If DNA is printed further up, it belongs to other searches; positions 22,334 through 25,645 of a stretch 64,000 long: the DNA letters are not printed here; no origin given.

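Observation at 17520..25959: Adjacent full-length beta and compact beta' RNA polymerase genes in a T4-like phage context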

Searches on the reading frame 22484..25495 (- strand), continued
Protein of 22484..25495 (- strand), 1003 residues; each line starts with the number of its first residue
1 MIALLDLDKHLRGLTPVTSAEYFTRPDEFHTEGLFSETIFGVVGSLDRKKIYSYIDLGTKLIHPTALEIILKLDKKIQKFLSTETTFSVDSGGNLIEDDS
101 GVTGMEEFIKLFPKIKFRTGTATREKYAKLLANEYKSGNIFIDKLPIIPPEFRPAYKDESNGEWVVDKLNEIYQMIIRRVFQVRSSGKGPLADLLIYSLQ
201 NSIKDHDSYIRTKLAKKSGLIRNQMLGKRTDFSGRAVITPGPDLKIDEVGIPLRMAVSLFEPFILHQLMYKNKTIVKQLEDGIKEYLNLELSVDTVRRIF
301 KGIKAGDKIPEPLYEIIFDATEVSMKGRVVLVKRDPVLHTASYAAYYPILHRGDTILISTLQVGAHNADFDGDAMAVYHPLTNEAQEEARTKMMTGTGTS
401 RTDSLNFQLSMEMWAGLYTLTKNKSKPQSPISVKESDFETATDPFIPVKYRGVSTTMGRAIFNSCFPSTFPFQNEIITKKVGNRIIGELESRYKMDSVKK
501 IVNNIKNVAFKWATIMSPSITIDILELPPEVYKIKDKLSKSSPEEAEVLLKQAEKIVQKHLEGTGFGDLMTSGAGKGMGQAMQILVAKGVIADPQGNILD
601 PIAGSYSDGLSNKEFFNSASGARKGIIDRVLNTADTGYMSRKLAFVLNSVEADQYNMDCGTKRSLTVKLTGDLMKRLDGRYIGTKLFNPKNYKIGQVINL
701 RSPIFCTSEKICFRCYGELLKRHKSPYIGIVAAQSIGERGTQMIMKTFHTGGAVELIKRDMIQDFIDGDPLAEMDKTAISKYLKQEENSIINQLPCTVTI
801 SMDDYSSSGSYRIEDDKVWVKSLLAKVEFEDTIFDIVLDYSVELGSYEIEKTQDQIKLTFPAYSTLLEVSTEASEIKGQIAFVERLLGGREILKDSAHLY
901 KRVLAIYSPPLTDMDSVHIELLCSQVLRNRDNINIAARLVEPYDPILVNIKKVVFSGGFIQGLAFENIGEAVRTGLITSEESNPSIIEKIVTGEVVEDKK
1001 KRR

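Call 27: get_annotated_region(hit=H12, flank=7000)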
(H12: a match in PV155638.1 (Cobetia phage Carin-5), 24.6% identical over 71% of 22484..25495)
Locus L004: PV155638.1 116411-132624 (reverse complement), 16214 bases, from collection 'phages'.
description: Cobetia phage Carin-5, complete genome.
organism: Cobetia phage Carin-5 (NCBI taxid 3403038)
taxonomy: Viruses
host: Cobetia marina DSMZ 4741; source: ocean water; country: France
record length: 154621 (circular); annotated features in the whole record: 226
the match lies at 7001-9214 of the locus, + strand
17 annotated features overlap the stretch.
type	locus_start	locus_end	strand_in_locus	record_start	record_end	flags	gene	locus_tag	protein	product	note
CDS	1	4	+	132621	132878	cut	-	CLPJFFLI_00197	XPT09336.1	hypothetical protein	Carin5_00197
CDS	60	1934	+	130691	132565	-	-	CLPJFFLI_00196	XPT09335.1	NAD-dependent DNA ligase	Carin5_00196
CDS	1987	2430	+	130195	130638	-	-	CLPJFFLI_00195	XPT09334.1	hypothetical protein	Carin5_00195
CDS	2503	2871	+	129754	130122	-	-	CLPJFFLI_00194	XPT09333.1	hypothetical protein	Carin5_00194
CDS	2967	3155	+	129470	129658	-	-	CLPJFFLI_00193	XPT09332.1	hypothetical protein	Carin5_00193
CDS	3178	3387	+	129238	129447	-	-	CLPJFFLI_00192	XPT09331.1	hypothetical protein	Carin5_00192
CDS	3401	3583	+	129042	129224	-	-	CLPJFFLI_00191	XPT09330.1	hypothetical protein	Carin5_00191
CDS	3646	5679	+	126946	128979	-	topB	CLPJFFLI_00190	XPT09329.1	DNA topoisomerase 3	Carin5_00190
CDS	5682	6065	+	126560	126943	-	-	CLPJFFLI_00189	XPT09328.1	dCMP deaminase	Carin5_00189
CDS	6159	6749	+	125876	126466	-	-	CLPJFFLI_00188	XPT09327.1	RNA pol sigma factor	Carin5_00188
CDS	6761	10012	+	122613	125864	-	-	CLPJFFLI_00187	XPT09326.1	DNA-directed RNA polymerase subunit beta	Carin5_00187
CDS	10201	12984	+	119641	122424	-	-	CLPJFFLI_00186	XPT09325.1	DNA-directed RNA polymerase subunit beta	Carin5_00186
CDS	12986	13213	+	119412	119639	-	-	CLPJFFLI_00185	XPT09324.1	hypothetical protein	Carin5_00185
CDS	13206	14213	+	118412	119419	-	-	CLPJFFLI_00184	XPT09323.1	hypothetical protein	Carin5_00184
CDS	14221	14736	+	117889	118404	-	-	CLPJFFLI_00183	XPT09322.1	phosphohydrolase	Carin5_00183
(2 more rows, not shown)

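Call 29: find_related_loci(query=window:22484-25495:-, collection=viral_contigs, flank=10000)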
Query window:22484-25495:- (1003 aa) in viral_contigs; peptide patterns used: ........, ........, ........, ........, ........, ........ (x = any residue, [..] = any of these).
7 stretches matched a pattern, but none encodes a relative of the query by tblastn (E <= 1e-3).
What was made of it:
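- Tried and rejected: A single-protein scan found nothing (call 29).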

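Call 31: find_related_loci(query=A1, collection=viral_contigs, flank=10000)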
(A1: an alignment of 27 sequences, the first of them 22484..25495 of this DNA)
Query A1 (1003 aa) in viral_contigs; peptide patterns used: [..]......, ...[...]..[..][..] (x = any residue, [..] = any of these).
600 stretches matched a pattern (row limit reached: there are more); 477 encode a relative of the query (tblastn E <= 1e-3); the best 80 are kept; 78 distinct loci.
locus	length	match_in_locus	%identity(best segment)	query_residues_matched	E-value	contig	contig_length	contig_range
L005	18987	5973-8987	54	1-1001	0e+0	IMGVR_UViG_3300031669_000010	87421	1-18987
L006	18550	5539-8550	52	1-1001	0e+0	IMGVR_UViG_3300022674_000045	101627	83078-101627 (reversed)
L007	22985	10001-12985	52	2-993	0e+0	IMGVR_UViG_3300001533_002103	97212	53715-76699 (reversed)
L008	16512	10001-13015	52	1-1001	0e+0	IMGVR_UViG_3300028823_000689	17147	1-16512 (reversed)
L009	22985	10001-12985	53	1-993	0e+0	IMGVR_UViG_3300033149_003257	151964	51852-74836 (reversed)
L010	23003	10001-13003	51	2-994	0e+0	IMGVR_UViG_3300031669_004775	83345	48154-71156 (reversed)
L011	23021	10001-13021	52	1-1003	0e+0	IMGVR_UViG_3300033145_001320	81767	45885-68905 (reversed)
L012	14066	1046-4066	52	1-1002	0e+0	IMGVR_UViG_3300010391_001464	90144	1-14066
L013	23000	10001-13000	51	1-999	0e+0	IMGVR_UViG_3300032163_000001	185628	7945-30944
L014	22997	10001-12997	50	2-994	0e+0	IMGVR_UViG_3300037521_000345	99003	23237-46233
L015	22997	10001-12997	50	2-994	0e+0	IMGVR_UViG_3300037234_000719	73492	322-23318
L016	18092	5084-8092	49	2-1001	0e+0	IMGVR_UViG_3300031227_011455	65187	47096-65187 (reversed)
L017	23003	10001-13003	53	1-999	0e+0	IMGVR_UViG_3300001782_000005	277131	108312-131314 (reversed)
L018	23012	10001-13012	53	1-1000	0e+0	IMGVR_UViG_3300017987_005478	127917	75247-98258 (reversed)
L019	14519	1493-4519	45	1-1002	0e+0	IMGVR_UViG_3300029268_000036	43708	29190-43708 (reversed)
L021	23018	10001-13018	48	2-1003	0e+0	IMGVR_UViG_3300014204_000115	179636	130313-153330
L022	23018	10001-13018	51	1-1002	0e+0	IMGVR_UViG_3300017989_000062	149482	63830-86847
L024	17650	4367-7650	57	1-1003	0e+0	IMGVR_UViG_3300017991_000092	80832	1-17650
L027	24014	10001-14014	50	2-1003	0e+0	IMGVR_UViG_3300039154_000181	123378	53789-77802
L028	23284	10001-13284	57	1-1003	0e+0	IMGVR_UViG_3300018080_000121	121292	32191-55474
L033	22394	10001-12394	31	1-785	2e-101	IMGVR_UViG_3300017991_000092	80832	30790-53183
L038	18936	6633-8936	30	1-756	6e-96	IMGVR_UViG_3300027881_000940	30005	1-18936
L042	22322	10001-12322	31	1-755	4e-93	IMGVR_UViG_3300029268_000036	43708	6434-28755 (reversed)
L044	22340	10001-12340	30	1-775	2e-92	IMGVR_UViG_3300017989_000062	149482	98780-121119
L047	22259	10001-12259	31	1-753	3e-92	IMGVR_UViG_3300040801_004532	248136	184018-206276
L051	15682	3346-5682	30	1-764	3e-91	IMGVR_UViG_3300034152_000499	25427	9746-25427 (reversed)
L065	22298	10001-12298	29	1-753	5e-88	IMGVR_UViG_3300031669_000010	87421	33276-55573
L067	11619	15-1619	33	208-765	1e-87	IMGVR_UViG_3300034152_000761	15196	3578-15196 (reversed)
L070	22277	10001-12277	30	1-763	8e-87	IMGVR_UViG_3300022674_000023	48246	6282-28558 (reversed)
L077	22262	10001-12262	30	1-753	3e-85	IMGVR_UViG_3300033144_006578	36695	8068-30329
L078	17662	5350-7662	29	1-769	9e-85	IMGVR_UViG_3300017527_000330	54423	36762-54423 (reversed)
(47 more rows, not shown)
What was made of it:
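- At least 477 IMG/VR stretches (call 31).
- Tried and rejected: An alignment-based scan was needed (call 31).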

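Call 78: search_protein_families(library=phrogs, proteins=[L047:5470-7176:+, L047:7169-7855:+, L047:8400-9353:+, L047:9773-9997:+, L047:16122-16985:+, L047:16982-17686:+, L047:18062-18811:+, L047:18892-19623:+, L047:19620-20240:+, L047:20571-21512:+], max_evalue=0.001)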
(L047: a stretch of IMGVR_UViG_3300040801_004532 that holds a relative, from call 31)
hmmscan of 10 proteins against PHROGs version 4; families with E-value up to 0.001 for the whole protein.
L047:5470-7176:+ (568 aa): 0 families

L047:7169-7855:+ (228 aa): 1 family
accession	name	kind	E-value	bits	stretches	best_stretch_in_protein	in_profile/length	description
phrog_19840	-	unknown function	2.3e-08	34.8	1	4-139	123-259/367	-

L047:8400-9353:+ (317 aa): 2 families
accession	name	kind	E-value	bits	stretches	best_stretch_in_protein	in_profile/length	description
phrog_19840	-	unknown function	9.3e-08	32.8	1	22-117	124-226/367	-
phrog_15670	-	unknown function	0.00089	19.8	0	24-86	24-84/228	-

L047:9773-9997:+ (74 aa): 0 families

L047:16122-16985:+ (287 aa): 1 family
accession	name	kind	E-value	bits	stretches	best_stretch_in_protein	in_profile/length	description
phrog_28437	-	unknown function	2e-08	34.7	1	46-271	43-235/239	-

L047:16982-17686:+ (234 aa): 0 families

L047:18062-18811:+ (249 aa): 0 families

L047:18892-19623:+ (243 aa): 1 family
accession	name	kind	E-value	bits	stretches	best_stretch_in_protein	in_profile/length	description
phrog_21037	-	unknown function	3.6e-06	27.5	1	15-196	25-217/257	-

L047:19620-20240:+ (206 aa): 0 families

L047:20571-21512:+ (313 aa): 0 families
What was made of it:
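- Tried and rejected: All neighbours are unknown PHROGs (call 78).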

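Call 80: search_solved_structures(query=window:22484-25495:-, max_evalue=0.00001)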
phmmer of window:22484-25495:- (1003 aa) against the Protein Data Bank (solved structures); distinct sequences matched with E-value up to 0.00001: 126 (the best 60 are shown).
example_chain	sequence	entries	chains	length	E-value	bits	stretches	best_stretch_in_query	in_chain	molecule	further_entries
5vi5_D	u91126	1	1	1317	3.8e-64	220.5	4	454-670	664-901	DNA-directed RNA polymerase subunit beta'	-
5tw1_D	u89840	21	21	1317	4.1e-64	220.4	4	453-670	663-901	DNA-directed RNA polymerase subunit beta'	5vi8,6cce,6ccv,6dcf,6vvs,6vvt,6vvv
6eyd_D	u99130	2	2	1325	4.2e-64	220.4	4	453-670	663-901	DNA-directed RNA polymerase subunit beta'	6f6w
5uh5_D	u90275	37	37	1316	1.5e-63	218.5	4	454-670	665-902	DNA-directed RNA polymerase subunit beta'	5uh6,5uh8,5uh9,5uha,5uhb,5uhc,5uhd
5zx2_D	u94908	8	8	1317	1.5e-63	218.5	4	454-670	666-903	DNA-directed RNA polymerase subunit beta'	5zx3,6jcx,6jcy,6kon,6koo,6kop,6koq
10mi_D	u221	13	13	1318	1.6e-63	218.5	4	454-670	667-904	DNA-directed RNA polymerase subunit beta'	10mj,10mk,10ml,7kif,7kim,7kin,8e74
7q4u_D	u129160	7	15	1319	1.6e-63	218.5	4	454-670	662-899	DNA-directed RNA polymerase subunit beta'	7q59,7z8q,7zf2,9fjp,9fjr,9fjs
7pp4_d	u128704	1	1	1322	1.6e-63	218.5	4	454-670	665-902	DNA-directed RNA polymerase subunit beta'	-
6bzo_D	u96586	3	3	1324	1.6e-63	218.5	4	454-670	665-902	DNA-directed RNA polymerase subunit beta'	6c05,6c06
6c04_D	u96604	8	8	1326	1.6e-63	218.4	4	454-670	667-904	DNA-directed RNA polymerase subunit beta'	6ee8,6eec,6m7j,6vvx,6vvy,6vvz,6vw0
9m9d_D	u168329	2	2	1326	1.6e-63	218.4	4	454-670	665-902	DNA-directed RNA polymerase subunit beta'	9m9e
9m98_D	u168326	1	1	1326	1.6e-63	218.4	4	454-670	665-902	DNA-directed RNA polymerase subunit beta'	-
9e7v_D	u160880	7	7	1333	1.7e-63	218.4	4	454-670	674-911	DNA-directed RNA polymerase subunit beta'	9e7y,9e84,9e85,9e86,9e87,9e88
6edt_D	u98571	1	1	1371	2.2e-63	218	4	454-670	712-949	DNA-directed RNA polymerase subunit beta'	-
8k60_D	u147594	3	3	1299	1e-59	205.9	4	453-669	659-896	DNA-directed RNA polymerase subunit beta'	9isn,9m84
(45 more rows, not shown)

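Call 81: search_solved_structures(query=L033:10001-12709:+, max_evalue=0.00001)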
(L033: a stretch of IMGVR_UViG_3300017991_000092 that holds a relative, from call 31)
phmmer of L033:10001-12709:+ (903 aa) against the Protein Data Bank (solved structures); distinct sequences matched with E-value up to 0.00001: 129 (the best 60 are shown).
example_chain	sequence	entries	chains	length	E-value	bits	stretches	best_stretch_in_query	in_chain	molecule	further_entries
8dy7_D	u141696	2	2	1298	1.1e-101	344.7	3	465-769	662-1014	DNA-directed RNA polymerase subunit beta'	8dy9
7vpd_D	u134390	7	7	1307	2.4e-101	343.6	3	463-769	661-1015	DNA-directed RNA polymerase subunit beta'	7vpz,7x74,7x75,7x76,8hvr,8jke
8k60_D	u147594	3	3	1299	2.5e-101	343.6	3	463-769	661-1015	DNA-directed RNA polymerase subunit beta'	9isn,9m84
9n9p_D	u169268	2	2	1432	1.7e-93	317.6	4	167-446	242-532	DNA-directed RNA polymerase subunit beta'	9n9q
6wmr_D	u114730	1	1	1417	8.6e-90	305.4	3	180-445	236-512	DNA-directed RNA polymerase subunit beta'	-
6wmp_D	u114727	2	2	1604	1.5e-89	304.6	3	181-445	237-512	DNA-directed RNA polymerase subunit beta'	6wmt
10mi_D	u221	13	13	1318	2.2e-89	304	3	252-447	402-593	DNA-directed RNA polymerase subunit beta'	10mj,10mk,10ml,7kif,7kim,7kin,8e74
5uh5_D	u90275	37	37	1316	2.3e-89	304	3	252-447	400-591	DNA-directed RNA polymerase subunit beta'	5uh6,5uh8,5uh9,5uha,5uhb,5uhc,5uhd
5zx2_D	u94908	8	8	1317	2.3e-89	304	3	252-447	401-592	DNA-directed RNA polymerase subunit beta'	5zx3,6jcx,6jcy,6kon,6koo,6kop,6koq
7q4u_D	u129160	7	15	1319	2.3e-89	304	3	252-447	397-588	DNA-directed RNA polymerase subunit beta'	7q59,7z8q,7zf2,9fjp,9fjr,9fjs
7pp4_d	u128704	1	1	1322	2.3e-89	304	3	252-447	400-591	DNA-directed RNA polymerase subunit beta'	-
7l7b_D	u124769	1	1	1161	2.4e-89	303.9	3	251-445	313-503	DNA-directed RNA polymerase subunit beta'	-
9e7v_D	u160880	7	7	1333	2.4e-89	303.9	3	252-447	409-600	DNA-directed RNA polymerase subunit beta'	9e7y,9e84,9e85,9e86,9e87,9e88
6edt_D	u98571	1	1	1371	2.5e-89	303.9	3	252-447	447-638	DNA-directed RNA polymerase subunit beta'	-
6bzo_D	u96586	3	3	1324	2.8e-89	303.7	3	252-447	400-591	DNA-directed RNA polymerase subunit beta'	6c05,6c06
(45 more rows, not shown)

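Call 90: search_protein_families(library=pfam, proteins=[L004:6159-6749:+, L002:5874-6530:+, L004:12986-13213:+, L004:13206-14213:+], max_evalue=0.01)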
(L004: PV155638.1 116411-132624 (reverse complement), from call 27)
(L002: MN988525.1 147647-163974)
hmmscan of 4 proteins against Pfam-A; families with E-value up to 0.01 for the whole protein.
L004:6159-6749:+ (196 aa): 0 families

L002:5874-6530:+ (218 aa): 0 families

L004:12986-13213:+ (75 aa): 0 families

L004:13206-14213:+ (335 aa): 2 families
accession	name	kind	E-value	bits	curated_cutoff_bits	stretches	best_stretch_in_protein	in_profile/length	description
PF00156.33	Pribosyltran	-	0.00042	20.1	26.3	1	282-317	72-107/158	Phosphoribosyl transferase domain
PF24390.1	PRTase-CE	-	0.0013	19.2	27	1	214-326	51-134/253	PRTase-CE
